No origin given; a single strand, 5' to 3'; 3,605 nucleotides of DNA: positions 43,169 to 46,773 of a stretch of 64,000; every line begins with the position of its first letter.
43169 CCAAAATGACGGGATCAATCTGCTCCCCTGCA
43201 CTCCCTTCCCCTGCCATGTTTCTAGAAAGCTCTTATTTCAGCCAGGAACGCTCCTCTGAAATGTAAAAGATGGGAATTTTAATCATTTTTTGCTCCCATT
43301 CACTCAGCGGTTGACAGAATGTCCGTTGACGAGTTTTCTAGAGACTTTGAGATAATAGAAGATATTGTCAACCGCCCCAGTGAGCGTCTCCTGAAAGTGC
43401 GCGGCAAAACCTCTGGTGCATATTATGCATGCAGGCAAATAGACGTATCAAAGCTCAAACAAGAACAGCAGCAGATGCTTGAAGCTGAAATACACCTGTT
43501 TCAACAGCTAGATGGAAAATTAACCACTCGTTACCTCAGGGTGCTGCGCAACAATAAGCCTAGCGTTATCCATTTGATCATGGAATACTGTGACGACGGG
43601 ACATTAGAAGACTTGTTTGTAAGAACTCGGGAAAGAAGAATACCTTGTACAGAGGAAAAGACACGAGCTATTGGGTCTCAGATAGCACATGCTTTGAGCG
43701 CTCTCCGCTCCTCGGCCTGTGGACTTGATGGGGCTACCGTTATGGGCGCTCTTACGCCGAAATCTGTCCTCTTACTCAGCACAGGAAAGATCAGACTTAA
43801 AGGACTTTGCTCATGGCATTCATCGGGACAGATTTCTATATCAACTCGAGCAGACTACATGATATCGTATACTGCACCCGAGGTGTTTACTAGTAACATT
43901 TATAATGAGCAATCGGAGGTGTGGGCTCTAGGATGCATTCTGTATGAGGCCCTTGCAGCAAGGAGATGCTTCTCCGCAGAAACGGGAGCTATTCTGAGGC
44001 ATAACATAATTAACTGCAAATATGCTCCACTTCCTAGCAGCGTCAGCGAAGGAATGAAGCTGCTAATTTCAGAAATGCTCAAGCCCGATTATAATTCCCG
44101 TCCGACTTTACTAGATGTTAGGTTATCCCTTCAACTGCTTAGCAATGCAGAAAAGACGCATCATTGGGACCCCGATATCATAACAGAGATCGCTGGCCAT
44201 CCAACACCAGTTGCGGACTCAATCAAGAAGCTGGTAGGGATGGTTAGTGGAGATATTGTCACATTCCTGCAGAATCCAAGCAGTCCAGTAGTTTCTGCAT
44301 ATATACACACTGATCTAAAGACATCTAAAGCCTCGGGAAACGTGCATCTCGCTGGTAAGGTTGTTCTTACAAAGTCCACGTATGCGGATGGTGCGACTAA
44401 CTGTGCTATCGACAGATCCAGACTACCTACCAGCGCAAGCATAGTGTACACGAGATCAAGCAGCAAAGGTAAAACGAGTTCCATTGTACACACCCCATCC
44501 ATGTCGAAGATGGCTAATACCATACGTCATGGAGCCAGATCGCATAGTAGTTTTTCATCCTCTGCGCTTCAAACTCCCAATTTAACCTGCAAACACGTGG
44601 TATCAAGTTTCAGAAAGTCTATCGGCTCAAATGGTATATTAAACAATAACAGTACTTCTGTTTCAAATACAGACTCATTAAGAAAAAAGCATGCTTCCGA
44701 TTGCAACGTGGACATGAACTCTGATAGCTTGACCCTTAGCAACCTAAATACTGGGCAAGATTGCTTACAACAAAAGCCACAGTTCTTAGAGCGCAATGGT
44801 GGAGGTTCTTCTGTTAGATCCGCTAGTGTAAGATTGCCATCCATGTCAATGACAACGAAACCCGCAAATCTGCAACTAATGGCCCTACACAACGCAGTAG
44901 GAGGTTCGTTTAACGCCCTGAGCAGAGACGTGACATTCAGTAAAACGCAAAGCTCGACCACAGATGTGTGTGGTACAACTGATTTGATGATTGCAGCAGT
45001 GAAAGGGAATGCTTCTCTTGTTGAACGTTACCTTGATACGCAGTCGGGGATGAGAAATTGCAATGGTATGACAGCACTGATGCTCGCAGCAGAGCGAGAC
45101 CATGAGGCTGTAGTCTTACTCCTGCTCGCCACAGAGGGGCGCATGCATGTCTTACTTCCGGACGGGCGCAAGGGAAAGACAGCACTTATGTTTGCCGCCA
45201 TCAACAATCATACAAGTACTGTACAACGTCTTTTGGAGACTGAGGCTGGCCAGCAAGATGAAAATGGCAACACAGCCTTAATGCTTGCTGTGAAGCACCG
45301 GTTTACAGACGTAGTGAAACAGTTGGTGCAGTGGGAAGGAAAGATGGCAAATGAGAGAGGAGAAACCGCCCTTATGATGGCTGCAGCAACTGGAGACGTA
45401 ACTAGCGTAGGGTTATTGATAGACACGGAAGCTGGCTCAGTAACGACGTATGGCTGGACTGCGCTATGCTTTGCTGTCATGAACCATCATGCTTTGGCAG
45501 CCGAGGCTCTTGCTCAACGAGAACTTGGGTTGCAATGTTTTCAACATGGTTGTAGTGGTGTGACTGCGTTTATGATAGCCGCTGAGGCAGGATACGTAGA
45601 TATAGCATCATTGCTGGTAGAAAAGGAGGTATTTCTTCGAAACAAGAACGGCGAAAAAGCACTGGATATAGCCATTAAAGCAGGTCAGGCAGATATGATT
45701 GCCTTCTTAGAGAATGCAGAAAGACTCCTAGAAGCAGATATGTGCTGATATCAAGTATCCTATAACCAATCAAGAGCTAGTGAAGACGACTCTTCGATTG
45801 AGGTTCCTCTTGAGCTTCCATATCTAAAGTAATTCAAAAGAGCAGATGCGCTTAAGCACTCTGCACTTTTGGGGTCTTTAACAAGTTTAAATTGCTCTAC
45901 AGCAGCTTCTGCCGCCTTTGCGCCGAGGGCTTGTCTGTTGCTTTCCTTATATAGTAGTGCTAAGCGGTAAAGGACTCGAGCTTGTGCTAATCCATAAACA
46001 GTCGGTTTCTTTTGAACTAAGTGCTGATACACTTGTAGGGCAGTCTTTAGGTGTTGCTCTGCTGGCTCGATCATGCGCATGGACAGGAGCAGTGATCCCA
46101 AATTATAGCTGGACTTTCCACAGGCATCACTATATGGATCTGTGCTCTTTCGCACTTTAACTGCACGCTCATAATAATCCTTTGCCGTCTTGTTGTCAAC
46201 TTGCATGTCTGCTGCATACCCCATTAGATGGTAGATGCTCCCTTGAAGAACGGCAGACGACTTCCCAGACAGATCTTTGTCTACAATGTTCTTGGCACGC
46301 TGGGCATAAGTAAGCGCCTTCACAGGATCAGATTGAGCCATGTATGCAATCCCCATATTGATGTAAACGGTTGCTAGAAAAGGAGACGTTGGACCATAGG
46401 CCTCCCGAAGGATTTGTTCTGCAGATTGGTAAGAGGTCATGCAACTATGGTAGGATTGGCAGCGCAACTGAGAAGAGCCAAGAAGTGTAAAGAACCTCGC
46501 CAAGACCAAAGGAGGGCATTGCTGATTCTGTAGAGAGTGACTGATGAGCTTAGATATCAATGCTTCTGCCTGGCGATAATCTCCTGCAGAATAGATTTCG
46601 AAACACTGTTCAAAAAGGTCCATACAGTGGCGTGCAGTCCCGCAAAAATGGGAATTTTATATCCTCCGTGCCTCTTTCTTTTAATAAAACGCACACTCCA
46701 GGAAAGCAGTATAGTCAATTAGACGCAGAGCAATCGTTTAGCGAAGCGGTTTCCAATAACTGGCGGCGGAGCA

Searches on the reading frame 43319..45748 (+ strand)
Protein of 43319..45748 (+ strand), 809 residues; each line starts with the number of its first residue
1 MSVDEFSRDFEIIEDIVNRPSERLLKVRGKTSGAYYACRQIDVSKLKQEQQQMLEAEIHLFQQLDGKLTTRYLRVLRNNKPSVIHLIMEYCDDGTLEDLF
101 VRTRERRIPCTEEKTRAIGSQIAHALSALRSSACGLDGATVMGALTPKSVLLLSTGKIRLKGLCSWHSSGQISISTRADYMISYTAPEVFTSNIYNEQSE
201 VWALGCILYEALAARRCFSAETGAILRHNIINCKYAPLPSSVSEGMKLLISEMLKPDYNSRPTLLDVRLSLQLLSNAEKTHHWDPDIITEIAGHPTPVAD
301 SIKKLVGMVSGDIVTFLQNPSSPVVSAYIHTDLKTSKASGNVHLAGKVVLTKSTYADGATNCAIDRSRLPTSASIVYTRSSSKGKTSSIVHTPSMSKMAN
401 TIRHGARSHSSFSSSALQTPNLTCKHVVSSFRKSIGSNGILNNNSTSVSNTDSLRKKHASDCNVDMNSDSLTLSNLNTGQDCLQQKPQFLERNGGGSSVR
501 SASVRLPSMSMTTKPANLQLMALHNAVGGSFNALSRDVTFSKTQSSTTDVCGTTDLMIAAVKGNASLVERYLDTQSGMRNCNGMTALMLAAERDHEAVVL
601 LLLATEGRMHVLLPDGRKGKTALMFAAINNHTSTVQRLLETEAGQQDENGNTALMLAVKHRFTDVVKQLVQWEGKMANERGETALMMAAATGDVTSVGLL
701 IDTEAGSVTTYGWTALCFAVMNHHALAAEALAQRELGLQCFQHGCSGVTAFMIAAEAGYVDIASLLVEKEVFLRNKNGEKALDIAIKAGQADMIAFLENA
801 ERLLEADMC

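Call 42: find_encoding_contigs(protein=window:43319-45748:+, flank=10000, max_places=3)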
Protein window:43319-45748:+ (809 aa): 22 contigs read that carry it; 3 places shown.
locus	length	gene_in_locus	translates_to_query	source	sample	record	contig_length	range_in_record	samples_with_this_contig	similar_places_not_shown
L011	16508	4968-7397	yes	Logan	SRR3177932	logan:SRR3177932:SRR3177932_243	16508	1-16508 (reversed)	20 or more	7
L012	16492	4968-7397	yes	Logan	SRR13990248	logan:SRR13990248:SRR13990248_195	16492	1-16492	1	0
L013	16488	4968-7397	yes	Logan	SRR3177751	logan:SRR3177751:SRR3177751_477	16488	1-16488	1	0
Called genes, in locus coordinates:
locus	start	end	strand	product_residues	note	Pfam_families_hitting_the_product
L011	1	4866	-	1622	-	?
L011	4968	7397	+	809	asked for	PF00069:Pkinase, PF07714:PK_Tyr_Ser-Thr, PF13606:Ank_3 (faint), PF12796:Ank_2, PF00023:Ank (faint), PF12796:Ank_2, PF13637:Ank_4 (weak), PF12796:Ank_2, +1 more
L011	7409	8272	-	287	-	PF07719:TPR_2 (faint), PF13181:TPR_8 (faint), PF17874:TPR_MalT (faint), PF00515:TPR_1 (faint), PF13424:TPR_12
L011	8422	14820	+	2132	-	-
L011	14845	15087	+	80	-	-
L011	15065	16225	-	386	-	PF01553:Acyltransferase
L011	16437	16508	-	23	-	?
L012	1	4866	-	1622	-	?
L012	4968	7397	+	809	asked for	PF00069:Pkinase, PF07714:PK_Tyr_Ser-Thr, PF13606:Ank_3 (faint), PF12796:Ank_2, PF00023:Ank (faint), PF12796:Ank_2, PF13637:Ank_4 (weak), PF12796:Ank_2, +1 more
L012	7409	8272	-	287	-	PF07719:TPR_2 (faint), PF13181:TPR_8 (faint), PF17874:TPR_MalT (faint), PF00515:TPR_1 (faint), PF13424:TPR_12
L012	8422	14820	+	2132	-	-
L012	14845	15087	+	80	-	-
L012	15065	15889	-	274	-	PF01553:Acyltransferase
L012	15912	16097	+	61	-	-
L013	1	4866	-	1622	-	?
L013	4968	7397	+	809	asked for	PF00069:Pkinase, PF07714:PK_Tyr_Ser-Thr, PF13606:Ank_3 (faint), PF12796:Ank_2, PF00023:Ank (faint), PF12796:Ank_2, PF13637:Ank_4 (weak), PF12796:Ank_2, +1 more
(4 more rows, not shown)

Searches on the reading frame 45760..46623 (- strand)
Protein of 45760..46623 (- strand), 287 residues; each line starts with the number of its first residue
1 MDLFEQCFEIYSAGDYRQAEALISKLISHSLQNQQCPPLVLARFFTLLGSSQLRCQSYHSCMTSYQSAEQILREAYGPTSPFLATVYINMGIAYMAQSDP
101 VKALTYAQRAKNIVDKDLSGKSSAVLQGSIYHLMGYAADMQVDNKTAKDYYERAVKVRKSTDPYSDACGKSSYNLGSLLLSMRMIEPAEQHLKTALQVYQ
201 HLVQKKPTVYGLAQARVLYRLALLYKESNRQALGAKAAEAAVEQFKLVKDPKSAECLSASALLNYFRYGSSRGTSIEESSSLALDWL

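Call 26: find_encoding_contigs(protein=window:45760-46623:-, flank=10000, max_places=4)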
Protein window:45760-46623:- (287 aa): 23 contigs read that carry it; 4 places shown.
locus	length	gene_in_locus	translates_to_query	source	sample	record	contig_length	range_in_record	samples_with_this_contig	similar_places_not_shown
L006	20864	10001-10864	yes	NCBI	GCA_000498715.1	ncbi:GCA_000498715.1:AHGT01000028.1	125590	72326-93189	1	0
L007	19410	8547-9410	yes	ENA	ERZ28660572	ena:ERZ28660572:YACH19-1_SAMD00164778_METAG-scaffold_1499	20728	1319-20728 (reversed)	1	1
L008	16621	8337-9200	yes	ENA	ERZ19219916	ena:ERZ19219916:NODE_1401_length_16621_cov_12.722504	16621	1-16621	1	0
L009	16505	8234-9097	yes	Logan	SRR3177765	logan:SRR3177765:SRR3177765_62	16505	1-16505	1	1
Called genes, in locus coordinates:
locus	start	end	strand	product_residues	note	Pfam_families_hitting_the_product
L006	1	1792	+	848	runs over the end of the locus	PF03302:VSP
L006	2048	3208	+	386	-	PF01553:Acyltransferase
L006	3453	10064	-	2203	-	-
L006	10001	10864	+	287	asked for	PF07719:TPR_2 (faint), PF13181:TPR_8 (faint), PF17874:TPR_MalT (faint), PF00515:TPR_1 (faint), PF13424:TPR_12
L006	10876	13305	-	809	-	PF00069:Pkinase, PF07714:PK_Tyr_Ser-Thr, PF13606:Ank_3 (faint), PF12796:Ank_2, PF13637:Ank_4 (faint), PF00023:Ank (faint), PF13857:Ank_5 (faint), PF12796:Ank_2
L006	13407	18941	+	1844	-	-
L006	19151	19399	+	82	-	-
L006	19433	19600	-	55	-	-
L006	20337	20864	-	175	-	-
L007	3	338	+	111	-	?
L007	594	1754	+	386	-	PF01553:Acyltransferase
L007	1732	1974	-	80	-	-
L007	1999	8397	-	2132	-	-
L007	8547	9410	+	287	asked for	PF07719:TPR_2 (faint), PF13181:TPR_8 (faint), PF17874:TPR_MalT (faint), PF00515:TPR_1 (faint), PF13424:TPR_12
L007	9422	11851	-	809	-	PF00069:Pkinase, PF07714:PK_Tyr_Ser-Thr, PF13606:Ank_3 (faint), PF12796:Ank_2, PF13637:Ank_4 (faint), PF00023:Ank (faint), PF13857:Ank_5 (faint), PF12796:Ank_2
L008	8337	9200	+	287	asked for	PF07719:TPR_2 (faint), PF13181:TPR_8 (faint), PF17874:TPR_MalT (faint), PF00515:TPR_1 (faint), PF13424:TPR_12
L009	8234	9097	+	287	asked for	PF07719:TPR_2 (faint), PF13181:TPR_8 (faint), PF17874:TPR_MalT (faint), PF00515:TPR_1 (faint), PF13424:TPR_12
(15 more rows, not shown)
